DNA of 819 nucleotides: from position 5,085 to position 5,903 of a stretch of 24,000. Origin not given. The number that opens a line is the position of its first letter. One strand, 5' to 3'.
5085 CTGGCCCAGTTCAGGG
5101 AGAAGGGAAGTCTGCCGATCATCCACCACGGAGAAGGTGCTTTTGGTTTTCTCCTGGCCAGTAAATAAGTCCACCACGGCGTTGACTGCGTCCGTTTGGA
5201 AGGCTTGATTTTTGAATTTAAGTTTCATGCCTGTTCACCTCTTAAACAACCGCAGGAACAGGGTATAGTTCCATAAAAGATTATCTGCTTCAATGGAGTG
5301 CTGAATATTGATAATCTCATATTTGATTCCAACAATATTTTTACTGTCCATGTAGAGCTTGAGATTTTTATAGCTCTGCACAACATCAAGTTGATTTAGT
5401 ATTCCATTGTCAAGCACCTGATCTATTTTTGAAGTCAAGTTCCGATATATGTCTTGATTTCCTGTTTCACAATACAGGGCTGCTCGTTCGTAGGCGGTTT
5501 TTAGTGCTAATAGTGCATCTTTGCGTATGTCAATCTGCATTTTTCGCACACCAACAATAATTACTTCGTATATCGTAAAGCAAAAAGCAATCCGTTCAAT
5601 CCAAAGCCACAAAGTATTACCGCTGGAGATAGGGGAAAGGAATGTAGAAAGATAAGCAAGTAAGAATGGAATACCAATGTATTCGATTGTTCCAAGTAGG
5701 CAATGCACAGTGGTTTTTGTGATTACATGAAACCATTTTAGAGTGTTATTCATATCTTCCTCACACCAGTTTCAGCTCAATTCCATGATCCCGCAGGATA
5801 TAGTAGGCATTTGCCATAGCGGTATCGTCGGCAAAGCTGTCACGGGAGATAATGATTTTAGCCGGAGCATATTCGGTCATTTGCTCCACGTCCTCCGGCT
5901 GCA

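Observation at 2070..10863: Five-gene, translationally coupled operon: SNF2 ATPase / SieB-like 2-TM / type III Mod / 2-TM protein / type III Res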

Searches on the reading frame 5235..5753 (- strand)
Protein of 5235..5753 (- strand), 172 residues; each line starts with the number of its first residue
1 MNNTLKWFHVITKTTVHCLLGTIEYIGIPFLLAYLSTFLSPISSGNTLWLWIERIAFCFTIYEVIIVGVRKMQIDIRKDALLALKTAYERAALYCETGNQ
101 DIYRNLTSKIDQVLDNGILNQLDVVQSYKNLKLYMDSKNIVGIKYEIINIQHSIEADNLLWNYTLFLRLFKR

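Call 3: search_protein_families(library=pfam, proteins=[window:5235-5753:-], max_evalue=0.01)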
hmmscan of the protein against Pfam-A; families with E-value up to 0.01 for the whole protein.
window:5235-5753:- (172 aa): 0 families

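Call 4: search_protein_families(library=padloc, proteins=[window:5235-5753:-], max_evalue=0.01)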
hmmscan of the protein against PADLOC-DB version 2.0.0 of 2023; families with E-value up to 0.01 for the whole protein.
window:5235-5753:- (172 aa): 0 families

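Call 17: find_homologous_proteins(query=window:5238-5753:-)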
Query window:5238-5753:- (172 aa): 30 proteins with E <= 0.001 among 49 candidates.
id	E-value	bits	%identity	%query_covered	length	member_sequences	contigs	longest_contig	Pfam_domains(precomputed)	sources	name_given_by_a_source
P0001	2.0e-105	368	98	100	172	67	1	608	-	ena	-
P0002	7.6e-97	340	89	99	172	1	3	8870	-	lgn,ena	-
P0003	5.0e-92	324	90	100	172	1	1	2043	-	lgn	-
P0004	7.8e-92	324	82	100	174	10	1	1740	-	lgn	-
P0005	2.3e-85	303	88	100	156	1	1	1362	-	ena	-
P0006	1.3e-80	287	88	91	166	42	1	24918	-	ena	-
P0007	5.7e-79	282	93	80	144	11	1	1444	-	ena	-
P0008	8.1e-76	272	72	99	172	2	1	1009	-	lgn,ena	-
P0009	5.0e-75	269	71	100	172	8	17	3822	-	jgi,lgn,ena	jgi:hypothetical protein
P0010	2.3e-73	264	70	99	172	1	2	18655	-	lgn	-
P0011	1.2e-72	261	67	100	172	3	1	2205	-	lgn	-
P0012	1.3e-71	258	68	99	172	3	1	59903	-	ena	-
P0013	2.2e-70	254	69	100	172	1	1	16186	-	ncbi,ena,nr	ncbi:MAG TPA: hypothetical protein GX505_05795 [Clostridiales bacterium]|nr:hypothetical protein [Cl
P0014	4.1e-70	253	91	75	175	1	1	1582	-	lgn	-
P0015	5.1e-70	253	65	99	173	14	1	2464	-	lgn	-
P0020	6.1e-61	223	61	97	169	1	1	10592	-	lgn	-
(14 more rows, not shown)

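Call 18: find_encoding_contigs(protein=P0012, flank=10000, max_places=3)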
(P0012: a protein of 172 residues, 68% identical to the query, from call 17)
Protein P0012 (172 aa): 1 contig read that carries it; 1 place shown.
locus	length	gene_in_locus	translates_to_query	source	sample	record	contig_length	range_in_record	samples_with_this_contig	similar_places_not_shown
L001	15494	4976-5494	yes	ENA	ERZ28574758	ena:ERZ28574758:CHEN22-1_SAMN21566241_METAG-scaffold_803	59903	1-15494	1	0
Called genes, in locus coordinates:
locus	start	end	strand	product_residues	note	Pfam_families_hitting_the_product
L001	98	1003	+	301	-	PF01636:APH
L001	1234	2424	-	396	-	PF00872:Transposase_mut, PF10551:MULE (weak)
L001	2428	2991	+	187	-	PF00271:Helicase_C (weak)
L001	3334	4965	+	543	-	PF01555:N6_N4_Mtase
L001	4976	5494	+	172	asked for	-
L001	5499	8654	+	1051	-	PF00270:DEAD (weak), PF04851:ResIII, PF19778:RE_endonuc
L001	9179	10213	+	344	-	PF01757:Acyl_transf_3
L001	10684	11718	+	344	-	PF13187:Fer4_9 (faint), PF17179:Fer4_22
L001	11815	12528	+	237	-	PF00175:NAD_binding_1, PF10418:DHODB_Fe-S_bind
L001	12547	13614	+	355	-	PF03460:NIR_SIR_ferr, PF01077:NIR_SIR, PF00037:Fer4 (weak), PF12838:Fer4_7, PF14697:Fer4_21 (weak)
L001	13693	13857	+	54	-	-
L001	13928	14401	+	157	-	-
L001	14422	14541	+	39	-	-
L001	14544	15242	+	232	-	PF00072:Response_reg, PF00486:Trans_reg_C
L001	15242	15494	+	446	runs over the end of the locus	PF00672:HAMP, PF00512:HisKA, PF02518:HATPase_c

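Call 19: find_encoding_contigs(protein=P0013, flank=10000, max_places=3)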
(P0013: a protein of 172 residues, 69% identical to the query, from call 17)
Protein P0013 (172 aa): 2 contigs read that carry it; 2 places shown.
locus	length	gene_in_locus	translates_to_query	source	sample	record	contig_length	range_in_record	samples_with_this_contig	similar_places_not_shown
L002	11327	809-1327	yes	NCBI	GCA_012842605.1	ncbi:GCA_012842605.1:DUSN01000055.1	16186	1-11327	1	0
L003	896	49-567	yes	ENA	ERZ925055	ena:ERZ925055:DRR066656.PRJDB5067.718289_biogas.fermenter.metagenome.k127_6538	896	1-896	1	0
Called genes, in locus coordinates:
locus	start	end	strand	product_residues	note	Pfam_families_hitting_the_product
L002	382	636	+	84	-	-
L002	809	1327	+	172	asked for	-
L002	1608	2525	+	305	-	PF10340:Say1_Mug180, PF20434:BD-FAE, PF07859:Abhydrolase_3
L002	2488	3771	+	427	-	-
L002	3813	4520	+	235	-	PF19845:DUF6320 (weak)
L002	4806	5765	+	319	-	PF00376:MerR, PF13411:MerR_1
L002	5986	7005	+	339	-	PF00356:LacI, PF00532:Peripla_BP_1, PF13407:Peripla_BP_4, PF13377:Peripla_BP_3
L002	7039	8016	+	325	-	PF00528:BPD_transp_1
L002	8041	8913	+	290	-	PF00528:BPD_transp_1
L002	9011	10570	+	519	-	PF01547:SBP_bac_1, PF12010:DUF3502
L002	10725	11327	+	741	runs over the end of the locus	-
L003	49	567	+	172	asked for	-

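Call 20: find_encoding_contigs(protein=P0020, flank=10000, max_places=3)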
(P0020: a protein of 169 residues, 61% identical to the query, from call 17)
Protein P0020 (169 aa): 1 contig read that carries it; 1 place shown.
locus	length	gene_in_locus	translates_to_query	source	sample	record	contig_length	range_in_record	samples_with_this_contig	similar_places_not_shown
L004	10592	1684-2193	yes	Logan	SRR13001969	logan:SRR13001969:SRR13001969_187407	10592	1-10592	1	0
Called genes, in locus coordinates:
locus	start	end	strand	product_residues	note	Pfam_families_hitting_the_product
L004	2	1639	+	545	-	?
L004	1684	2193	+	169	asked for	-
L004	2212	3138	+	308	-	PF14088:DUF4268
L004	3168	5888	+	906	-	PF13086:AAA_11 (faint), PF13245:AAA_19, PF13604:AAA_30, PF01443:Viral_helicase1, PF09848:SLFN-g3_helicase (faint), PF01443:Viral_helicase1 (weak), PF13538:UvrD_C_2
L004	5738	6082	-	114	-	-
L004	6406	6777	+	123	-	PF04304:DUF454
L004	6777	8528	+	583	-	PF00664:ABC_membrane, PF02463:SMC_N (faint), PF00005:ABC_tran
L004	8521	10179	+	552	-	PF00664:ABC_membrane, PF02463:SMC_N (weak), PF00005:ABC_tran, PF13304:AAA_21 (faint)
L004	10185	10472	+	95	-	PF11756:YgbA_NO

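Call 31: search_protein_families(library=pfam, proteins=[L004:2-1639:+], max_evalue=0.01)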
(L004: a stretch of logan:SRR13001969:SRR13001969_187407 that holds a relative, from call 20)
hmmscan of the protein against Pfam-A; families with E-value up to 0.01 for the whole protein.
L004:2-1639:+ (545 aa): 2 families
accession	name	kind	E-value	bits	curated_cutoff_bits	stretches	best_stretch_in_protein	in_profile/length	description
PF12008.13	EcoR124_C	-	6.3e-73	246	23.1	1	235-538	1-260/260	Type I restriction and modification enzyme - subunit R C terminal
PF22679.2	T1R_D3-like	-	6.8e-60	202.5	27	1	49-214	1-158/158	Type I restriction enzyme subunit R domain 3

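Call 32: search_protein_families(library=padloc, proteins=[L004:2-1639:+], max_evalue=0.01)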
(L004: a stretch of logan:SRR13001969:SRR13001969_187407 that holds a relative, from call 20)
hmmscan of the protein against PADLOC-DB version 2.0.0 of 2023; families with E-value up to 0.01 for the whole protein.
L004:2-1639:+ (545 aa): 7 families
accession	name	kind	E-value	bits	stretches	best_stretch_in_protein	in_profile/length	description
PDLC03048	REase_I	-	1.3e-204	680.2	1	1-541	460-972/976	Type I restriction enzyme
PDLC03040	REase_I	-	4e-20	69.3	1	5-237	510-704/1029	Type I restriction enzyme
PDLC03044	REase_I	-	1.1e-18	64.6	1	6-228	491-702/1034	Type I restriction enzyme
PDLC03046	REase_I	-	9.5e-16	54.9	1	118-252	629-772/1025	Type I restriction enzyme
PDLC03045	REase_I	-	3.3e-13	46.5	1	3-218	476-689/995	Type I restriction enzyme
PDLC03041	REase_I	-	2.2e-10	37.2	1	148-217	667-735/1099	Type I restriction enzyme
PDLC01587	2OG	-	0.0055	14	0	14-113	4-106/195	"CAS-I,CAS-II,CAS-III,CAS-IV,CAS-V,CAS-VI; associated"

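Call 44: search_protein_families(library=pfam, proteins=[window:5238-5753:-], max_evalue=1)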
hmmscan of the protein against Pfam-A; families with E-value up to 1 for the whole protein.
window:5238-5753:- (172 aa): 0 families

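Call 79: search_protein_families(library=phrogs, proteins=[window:5238-5753:-], max_evalue=0.01)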
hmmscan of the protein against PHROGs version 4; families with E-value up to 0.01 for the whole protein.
window:5238-5753:- (172 aa): 0 families

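Call 81: predict_structure(alignment_id=A2)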
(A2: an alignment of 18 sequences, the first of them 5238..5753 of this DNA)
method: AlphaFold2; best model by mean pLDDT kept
length: 172 residues; sequences in the alignment: 18
mean_pLDDT: 83.4   pTM: 0.65
mean pLDDT of the five models: 83.4, 82.4, 82.2, 81.0, 80.1
residues with pLDDT >= 90: 23; 70-90: 136; 50-70: 10; < 50: 3
segments of 3 or more residues with pLDDT < 50: none
pLDDT, mean of each block of 10 residues (from residue 1): 64 83 84 85 81 86 85 87 91 89 89 75 83 89 90 87 76 47
secondary structure, 60 per line:
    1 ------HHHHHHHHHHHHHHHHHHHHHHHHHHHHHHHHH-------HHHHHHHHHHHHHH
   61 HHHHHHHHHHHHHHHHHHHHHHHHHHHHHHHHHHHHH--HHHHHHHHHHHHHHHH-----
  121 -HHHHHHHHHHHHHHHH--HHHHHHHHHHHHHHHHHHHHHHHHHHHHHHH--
elements in order: H7-39 H47-97 H100-115 H122-137 H140-170

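Call 86: fold_search(model_id=the predicted structure, library=pdb)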
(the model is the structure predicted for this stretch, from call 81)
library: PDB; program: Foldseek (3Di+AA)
matches with E <= 10: 238; with E <= 0.001: 0
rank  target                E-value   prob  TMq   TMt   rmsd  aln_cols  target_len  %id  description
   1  5c21_B                4.1e-01  0.51  0.33  0.24  18.6       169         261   15  Crystal structure of native HlyD from E. coli (released 2016-02-17)
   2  5nen_B                5.1e-01  0.25  0.28  0.24  24.9       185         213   11  Crystal structure of the soluble domain of LipC, a membrane fusion protein of a type I secretion system (released 2017-11-22)
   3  9had_A                1.2e+00  0.16  0.19  0.27  13.6       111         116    6  Der f 21 dust mite allergen with computationally designed DerF21_b10 binder (released 2024-12-18)
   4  1dov                  1.4e+00  0.21  0.30  0.29  11.7       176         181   15  CRYSTAL STRUCTURE OF THE ALPHA-CATENIN DIMERIZATION DOMAIN (released 2000-07-12)
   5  8qbs                  1.4e+00  0.18  0.27  0.24  19.1       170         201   11  Cryo-EM structure of Vipp1-F197K/L200K helical filament with lattice 1 (Vipp1-F197K/L200K_L1) (released 2024-09-11)
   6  6xr2_F                1.6e+00  0.14  0.24  0.25  21.7       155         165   14  Computationally designed right-handed alpha/alpha homotrimeric toroid with 3 repeats per subunit (released 2021-07-14)
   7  6xns_A                1.7e+00  0.20  0.29  0.17  13.2       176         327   10  C3_crown-05 (released 2020-12-23)
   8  9uxk_E                1.8e+00  0.47  0.35  0.41  21.3       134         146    9  type II Lamassu, LmuACB from Vibrio cholerae O1 El (released 2026-03-25)
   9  4v47_BT               1.9e+00  0.44  0.29  0.49   4.1        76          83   10  Real space refined coordinates of the 30S and 50S subunits fitted into the low resolution cryo-EM map of the EF-G.GTP (released 2014-07-09)
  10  6ypu_u                1.9e+00  0.38  0.28  0.47   4.4        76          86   14  Acinetobacter baumannii ribosome-amikacin complex - 30S subunit body (released 2020-09-16)
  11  5yny_C                1.9e+00  0.13  0.19  0.28  13.0       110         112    6  Structure of house dust mite allergen Der F 21 in PEG2KMME (released 2019-03-13)
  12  8p4y                  2.0e+00  0.07  0.21  0.18  22.9       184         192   12  Coiled-coil protein origami triangle (released 2023-08-02)
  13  6v39_t                2.1e+00  0.38  0.28  0.48   4.3        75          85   15  Cryo-EM structure of the Acinetobacter baumannii Ribosome: 70S with P-site tRNA (released 2020-02-05)
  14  3lg7_A                2.1e+00  0.13  0.22  0.29  18.2       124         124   13  Crystal structure of HIV epitope-scaffold 4E10_S0_1EZ3A_002_C (released 2010-09-22)
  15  1s94_B                2.4e+00  0.11  0.22  0.31  20.2       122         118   11  Crystal structure of the Habc domain of neuronal syntaxin from the squid Loligo pealei (released 2004-05-11)
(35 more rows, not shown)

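Call 87: fold_search(model_id=the predicted structure, library=viral)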
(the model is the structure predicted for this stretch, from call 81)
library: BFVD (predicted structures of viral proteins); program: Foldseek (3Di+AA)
matches with E <= 10: 359; with E <= 0.001: 0
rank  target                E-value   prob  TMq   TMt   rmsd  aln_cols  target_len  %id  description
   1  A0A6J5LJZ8            5.3e-01  0.25  0.27  0.10  20.9       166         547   12  Uncharacterized protein [uncultured Caudovirales phage]
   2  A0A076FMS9            5.3e-01  0.12  0.18  0.14  22.6       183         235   12  Uncharacterized protein [Aureococcus anophagefferens virus]
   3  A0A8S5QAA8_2          7.8e-01  0.14  0.20  0.04  17.7       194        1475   12  Type I restriction enzyme [Podoviridae sp. ctsfx1]
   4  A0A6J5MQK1            8.2e-01  0.14  0.24  0.22  28.3       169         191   19  Uncharacterized protein [uncultured Caudovirales phage]
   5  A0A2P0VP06            9.7e-01  0.15  0.26  0.18  22.3       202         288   12  Uncharacterized protein [Tetraselmis virus 1]
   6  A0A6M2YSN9            9.7e-01  0.13  0.24  0.23  25.4       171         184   16  Uncharacterized protein [Mycobacterium phage Weirdo19]
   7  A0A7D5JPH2            1.0e+00  0.21  0.27  0.31  17.0       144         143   13  (no name in the UniProt tables at hand)
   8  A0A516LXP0            1.1e+00  0.21  0.28  0.07  22.4       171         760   16  (no name in the UniProt tables at hand)
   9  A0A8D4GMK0            1.2e+00  0.47  0.43  0.41  16.4       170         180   14  (no name in the UniProt tables at hand)
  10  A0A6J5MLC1            1.2e+00  0.25  0.30  0.17  16.4       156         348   12  Uncharacterized protein [uncultured Caudovirales phage]
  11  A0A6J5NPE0            1.2e+00  0.18  0.28  0.14  24.0       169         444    9  Uncharacterized protein [uncultured Caudovirales phage]
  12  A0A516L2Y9            1.3e+00  0.15  0.26  0.07  16.9       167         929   13  (no name in the UniProt tables at hand)
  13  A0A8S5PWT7            1.3e+00  0.33  0.34  0.26  25.3       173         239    9  Helix-turn-helix domain protein [Myoviridae sp. ctRbn2]
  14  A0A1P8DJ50            1.3e+00  0.12  0.22  0.13  14.7       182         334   10  (no name in the UniProt tables at hand)
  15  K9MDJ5                1.4e+00  0.16  0.20  0.27   9.6       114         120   18  (no name in the UniProt tables at hand)
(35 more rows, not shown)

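Call 101: search_protein_representatives(alignment_id=A2)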
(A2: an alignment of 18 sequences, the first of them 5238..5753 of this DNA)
Query: 18 sequences, 172 profile positions. Proteins with E-value up to 0.001 (for the whole library): 128; up to 1e-10: 75; up to 1e-30: 14. The best 128 are listed.
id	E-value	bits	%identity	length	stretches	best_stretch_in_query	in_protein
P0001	1.2e-86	305.4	-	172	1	1-171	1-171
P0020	5.9e-80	283.6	-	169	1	4-171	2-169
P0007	1.5e-64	233.4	-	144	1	1-137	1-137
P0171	2.7e-56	206.5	-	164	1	13-171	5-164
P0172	1.7e-44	168.1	-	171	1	12-171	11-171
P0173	1.7e-42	161.7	-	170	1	3-171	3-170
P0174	4.4e-40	153.8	-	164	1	5-171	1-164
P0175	9.3e-38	146.2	-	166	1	3-171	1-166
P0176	1.2e-37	145.8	-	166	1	4-171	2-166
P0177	2.1e-37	145.0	-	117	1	55-171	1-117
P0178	1.6e-34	135.7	-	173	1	3-171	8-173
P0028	2.2e-33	132.0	-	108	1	1-78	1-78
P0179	1.2e-32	129.5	-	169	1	4-171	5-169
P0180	8.4e-31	123.6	-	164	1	5-171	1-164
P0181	4.1e-29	118.1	-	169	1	3-171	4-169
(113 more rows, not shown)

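Call 102: find_encoding_contigs(protein=P0173, flank=8000, max_places=3)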
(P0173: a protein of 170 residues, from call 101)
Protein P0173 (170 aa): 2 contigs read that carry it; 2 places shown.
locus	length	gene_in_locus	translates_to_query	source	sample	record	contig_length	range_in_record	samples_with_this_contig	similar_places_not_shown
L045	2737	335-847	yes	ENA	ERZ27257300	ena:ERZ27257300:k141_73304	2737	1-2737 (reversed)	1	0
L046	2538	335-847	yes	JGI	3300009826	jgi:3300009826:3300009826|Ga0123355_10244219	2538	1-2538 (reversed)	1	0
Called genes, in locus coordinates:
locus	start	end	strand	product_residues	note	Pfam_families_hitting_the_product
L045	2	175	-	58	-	?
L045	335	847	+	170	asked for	-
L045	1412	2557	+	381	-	PF07470:Glyco_hydro_88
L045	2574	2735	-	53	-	?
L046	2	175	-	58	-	?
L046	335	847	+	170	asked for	-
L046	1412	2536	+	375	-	?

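Call 103: find_related_loci(query=A2, collection=viral_contigs, flank=8000)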
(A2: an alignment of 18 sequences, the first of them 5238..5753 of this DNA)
Query A2 (172 aa) in viral_contigs; peptide patterns used: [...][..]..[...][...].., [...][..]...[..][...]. (x = any residue, [..] = any of these).
126 stretches matched a pattern, but none encodes a relative of the query by tblastn (E <= 1e-3).

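Call 109: find_encoding_contigs(protein=P0010, flank=10000, max_places=3)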
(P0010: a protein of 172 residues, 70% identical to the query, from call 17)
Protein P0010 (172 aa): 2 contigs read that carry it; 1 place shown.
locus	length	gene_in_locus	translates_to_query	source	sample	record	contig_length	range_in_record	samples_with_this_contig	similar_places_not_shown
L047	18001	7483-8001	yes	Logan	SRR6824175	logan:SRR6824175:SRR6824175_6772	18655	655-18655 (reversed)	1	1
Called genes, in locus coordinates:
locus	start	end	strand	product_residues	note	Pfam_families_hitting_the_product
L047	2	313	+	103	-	?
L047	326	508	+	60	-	PF04014:MazE_antitoxin (weak)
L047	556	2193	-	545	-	-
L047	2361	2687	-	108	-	-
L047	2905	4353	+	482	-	PF13173:AAA_14, PF13635:DUF4143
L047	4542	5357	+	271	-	PF09509:Hypoth_Ymh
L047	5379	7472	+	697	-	PF01555:N6_N4_Mtase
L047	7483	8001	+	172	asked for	-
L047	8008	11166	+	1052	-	PF04851:ResIII, PF00270:DEAD (weak), PF19778:RE_endonuc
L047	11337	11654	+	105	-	PF20648:DUF6809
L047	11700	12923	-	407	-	PF19553:DUF6076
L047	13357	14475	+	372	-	PF13481:AAA_25, PF03796:DnaB_C (faint)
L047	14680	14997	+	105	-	PF21983:NikA-like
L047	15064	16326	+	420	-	PF03432:Relaxase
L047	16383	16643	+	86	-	-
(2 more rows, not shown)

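Call 115: search_protein_families(library=ncbifam, proteins=[window:5238-5753:-], max_evalue=0.001)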
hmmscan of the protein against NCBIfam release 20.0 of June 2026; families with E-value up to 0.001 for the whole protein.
window:5238-5753:- (172 aa): 0 families
